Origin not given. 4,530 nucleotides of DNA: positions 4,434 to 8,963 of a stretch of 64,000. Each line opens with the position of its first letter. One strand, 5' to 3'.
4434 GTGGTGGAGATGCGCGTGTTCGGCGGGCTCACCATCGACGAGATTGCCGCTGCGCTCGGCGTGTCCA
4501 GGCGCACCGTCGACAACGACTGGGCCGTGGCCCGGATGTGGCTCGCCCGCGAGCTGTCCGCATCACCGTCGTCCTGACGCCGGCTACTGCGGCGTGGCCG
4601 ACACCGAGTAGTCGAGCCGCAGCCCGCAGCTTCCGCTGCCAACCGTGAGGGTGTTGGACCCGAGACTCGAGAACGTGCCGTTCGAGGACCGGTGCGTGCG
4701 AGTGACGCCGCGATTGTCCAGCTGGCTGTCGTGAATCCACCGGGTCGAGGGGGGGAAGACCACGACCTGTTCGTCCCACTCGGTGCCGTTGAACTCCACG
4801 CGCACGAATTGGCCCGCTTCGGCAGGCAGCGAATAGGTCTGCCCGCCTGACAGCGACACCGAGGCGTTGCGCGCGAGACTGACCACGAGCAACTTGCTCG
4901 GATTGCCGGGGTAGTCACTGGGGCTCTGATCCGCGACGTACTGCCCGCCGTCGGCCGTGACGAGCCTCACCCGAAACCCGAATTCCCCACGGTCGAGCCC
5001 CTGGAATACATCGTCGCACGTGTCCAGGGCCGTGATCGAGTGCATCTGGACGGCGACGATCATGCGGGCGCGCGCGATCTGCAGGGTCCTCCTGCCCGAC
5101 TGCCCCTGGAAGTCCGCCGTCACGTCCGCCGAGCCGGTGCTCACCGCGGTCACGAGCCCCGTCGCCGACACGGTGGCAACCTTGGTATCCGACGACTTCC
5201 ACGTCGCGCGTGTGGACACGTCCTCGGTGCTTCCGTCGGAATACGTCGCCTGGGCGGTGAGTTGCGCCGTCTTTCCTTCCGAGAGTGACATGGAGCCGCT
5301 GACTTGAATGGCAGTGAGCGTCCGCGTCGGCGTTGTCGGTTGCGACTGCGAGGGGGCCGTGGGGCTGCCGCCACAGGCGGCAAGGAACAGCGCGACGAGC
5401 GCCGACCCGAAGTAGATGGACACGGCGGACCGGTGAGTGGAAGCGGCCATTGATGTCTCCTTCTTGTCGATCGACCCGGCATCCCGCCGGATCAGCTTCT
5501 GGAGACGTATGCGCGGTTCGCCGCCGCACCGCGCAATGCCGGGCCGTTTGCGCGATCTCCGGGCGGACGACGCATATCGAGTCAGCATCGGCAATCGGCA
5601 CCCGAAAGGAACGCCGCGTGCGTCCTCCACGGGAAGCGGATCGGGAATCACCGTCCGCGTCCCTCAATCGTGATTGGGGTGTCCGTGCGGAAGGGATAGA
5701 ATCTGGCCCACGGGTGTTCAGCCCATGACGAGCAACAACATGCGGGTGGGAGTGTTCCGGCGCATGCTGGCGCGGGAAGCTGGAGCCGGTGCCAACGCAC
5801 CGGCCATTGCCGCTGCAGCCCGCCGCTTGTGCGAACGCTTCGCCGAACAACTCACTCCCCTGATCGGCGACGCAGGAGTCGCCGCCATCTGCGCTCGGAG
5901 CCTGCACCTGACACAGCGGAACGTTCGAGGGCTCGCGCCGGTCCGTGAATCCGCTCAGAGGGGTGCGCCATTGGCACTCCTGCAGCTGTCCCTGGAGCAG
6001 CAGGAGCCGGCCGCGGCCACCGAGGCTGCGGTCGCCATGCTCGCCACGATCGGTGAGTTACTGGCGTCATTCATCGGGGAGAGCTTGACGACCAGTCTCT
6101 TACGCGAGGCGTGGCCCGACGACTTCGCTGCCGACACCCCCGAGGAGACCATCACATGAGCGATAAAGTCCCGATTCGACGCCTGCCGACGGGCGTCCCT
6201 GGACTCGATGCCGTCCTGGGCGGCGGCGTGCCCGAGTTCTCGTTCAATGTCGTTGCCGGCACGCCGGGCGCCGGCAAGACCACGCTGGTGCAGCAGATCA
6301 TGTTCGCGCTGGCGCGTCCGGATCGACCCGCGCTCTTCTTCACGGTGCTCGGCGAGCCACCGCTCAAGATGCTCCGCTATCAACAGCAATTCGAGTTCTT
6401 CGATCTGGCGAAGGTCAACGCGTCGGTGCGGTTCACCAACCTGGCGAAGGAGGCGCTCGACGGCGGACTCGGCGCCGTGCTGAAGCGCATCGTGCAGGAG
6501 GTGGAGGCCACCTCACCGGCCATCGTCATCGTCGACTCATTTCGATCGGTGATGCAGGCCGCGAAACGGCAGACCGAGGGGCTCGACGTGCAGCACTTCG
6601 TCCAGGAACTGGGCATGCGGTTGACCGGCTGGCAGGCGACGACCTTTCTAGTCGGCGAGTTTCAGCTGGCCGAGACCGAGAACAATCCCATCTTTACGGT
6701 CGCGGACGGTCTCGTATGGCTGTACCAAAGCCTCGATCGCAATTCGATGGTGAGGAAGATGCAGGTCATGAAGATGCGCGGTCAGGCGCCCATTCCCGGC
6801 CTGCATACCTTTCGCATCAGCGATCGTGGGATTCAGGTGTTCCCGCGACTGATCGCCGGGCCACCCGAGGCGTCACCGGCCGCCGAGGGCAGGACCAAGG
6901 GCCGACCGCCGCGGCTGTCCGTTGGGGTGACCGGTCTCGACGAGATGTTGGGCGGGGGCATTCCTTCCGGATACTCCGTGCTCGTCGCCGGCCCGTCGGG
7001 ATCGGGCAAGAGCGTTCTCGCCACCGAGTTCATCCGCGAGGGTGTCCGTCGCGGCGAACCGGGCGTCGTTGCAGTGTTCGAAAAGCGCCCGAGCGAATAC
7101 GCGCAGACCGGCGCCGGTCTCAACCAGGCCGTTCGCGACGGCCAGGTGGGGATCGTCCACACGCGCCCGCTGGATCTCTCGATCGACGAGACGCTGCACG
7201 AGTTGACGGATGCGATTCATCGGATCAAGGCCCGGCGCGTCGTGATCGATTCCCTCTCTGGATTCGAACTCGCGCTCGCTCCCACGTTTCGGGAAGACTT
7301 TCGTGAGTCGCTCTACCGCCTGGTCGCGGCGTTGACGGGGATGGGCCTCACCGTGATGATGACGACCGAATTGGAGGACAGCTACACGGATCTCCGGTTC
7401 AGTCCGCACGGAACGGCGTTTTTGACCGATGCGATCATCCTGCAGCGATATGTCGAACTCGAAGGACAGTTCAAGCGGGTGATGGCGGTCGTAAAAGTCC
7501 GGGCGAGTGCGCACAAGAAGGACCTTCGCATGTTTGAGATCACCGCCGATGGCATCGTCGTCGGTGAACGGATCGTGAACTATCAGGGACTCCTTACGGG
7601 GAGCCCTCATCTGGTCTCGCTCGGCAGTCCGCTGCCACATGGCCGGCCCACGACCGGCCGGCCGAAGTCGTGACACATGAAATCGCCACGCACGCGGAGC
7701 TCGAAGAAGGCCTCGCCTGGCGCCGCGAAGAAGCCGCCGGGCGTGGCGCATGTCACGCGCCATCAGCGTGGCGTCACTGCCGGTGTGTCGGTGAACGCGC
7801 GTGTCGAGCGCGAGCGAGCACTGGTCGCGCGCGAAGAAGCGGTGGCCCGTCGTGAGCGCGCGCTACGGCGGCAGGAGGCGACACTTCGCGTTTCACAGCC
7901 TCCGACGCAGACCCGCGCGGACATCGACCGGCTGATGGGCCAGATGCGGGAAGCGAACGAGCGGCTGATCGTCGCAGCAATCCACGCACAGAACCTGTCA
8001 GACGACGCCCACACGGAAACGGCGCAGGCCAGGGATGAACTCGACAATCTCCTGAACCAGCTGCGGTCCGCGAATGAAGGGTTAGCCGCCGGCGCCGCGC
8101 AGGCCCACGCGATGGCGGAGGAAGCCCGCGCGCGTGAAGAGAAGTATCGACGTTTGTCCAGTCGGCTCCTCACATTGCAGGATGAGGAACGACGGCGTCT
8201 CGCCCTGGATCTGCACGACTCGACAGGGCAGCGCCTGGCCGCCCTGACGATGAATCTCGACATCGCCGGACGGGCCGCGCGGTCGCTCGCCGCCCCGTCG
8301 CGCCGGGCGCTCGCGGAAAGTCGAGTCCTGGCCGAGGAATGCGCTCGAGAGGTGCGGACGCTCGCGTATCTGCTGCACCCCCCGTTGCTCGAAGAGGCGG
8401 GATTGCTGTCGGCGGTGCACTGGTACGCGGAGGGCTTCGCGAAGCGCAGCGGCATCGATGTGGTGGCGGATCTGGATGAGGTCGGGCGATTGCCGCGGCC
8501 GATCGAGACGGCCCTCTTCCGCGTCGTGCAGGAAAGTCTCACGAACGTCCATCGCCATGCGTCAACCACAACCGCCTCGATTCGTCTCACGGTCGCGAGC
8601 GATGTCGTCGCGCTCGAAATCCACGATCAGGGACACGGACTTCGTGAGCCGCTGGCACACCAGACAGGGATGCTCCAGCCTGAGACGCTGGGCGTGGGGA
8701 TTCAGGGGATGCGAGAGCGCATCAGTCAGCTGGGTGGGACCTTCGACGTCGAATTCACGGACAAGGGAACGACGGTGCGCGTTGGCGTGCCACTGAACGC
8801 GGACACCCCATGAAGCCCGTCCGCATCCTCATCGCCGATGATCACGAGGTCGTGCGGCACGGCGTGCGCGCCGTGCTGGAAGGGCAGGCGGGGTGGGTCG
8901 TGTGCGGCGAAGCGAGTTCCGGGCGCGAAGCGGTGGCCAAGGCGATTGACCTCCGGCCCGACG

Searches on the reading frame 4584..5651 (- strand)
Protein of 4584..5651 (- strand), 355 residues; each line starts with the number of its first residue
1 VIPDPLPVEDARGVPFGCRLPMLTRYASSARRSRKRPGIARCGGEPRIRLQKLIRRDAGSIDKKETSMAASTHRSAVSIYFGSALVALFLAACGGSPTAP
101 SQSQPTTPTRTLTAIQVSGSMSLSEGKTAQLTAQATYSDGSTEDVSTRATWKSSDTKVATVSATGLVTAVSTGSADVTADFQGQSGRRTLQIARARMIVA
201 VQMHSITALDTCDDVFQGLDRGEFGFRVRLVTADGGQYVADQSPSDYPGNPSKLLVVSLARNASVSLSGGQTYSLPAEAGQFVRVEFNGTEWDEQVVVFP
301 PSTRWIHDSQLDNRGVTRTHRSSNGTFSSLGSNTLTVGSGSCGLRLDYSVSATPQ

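Call 58: search_protein_families(library=pfam, max_evalue=0.0001, proteins=[window:4584-5651:-])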
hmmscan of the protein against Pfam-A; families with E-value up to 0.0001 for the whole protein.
window:4584-5651:- (355 aa): 1 family
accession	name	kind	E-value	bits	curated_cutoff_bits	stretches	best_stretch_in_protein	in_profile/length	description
PF02368.24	Big_2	-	8.2e-13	48.6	22.8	1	115-179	5-66/79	Bacterial Ig-like domain (group 2)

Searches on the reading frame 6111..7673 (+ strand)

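Call 58: search_protein_families(library=pfam, max_evalue=0.0001, proteins=[window:6111-7673:+])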
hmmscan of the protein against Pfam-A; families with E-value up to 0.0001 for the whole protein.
window:6111-7673:+ (520 aa): 15 families
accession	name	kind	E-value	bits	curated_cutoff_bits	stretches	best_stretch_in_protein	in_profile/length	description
PF06745.19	ATPase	-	3.5e-68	229.9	26.6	2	271-486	3-228/231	KaiC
PF13481.12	AAA_25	-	5e-17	62.6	27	2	20-168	10-174/195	AAA domain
PF13191.12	AAA_16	-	2.6e-10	41.5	32.6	0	287-405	24-124/167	AAA ATPase domain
PF13401.12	AAA_22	-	8.3e-10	39.5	27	0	289-422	7-127/130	AAA domain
PF03796.21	DnaB_C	-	1.1e-08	35.2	27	0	25-78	2-55/255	DnaB-like helicase C terminal domain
PF05729.18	NACHT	-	6.9e-08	32.9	26.7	0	47-75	4-32/167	NACHT domain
PF20720.3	nSTAND3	-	6.9e-06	26.3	27.2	0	47-69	21-43/155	Novel STAND NTPase 3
PF13238.12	AAA_18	-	1.2e-05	26.2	29.4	0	47-63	2-18/128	AAA domain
PF05625.17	PAXNEB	-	1.5e-05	24.7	28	0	269-332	19-83/366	PAXNEB protein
PF00004.35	AAA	-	2e-05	25.5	21.2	0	48-157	3-78/131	ATPase family associated with various cellular activities (AAA)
PF00154.27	RecA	-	2.1e-05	24.5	27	0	269-316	33-81/262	recA bacterial DNA recombination protein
PF01580.24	FtsK_SpoIIIE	-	2.7e-05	24.2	24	0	47-71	43-67/221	FtsK/SpoIIIE family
PF24883.2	NPHP3_N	-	4.2e-05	24.2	24.8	0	291-326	26-61/164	Nephrocystin 3, N-terminal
PF13671.12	AAA_33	-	9.1e-05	23.2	27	0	48-68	4-24/143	AAA domain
PF25199.1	nSTAND_NTPase5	-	9.6e-05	22.7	34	0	46-72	44-71/145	Novel STAND NTPase 5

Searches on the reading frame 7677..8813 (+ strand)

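Call 58: search_protein_families(library=pfam, max_evalue=0.0001, proteins=[window:7677-8813:+])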
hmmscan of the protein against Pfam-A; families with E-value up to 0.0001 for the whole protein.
window:7677-8813:+ (378 aa): 2 families
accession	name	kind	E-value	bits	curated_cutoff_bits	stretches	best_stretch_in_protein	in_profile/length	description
PF07730.19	HisKA_3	-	5.2e-13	49.8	24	1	171-237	1-67/68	Histidine kinase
PF02518.31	HATPase_c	-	6.5e-11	43.1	26.4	1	277-374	3-110/111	Histidine kinase-, DNA gyrase B-, and HSP90-like ATPase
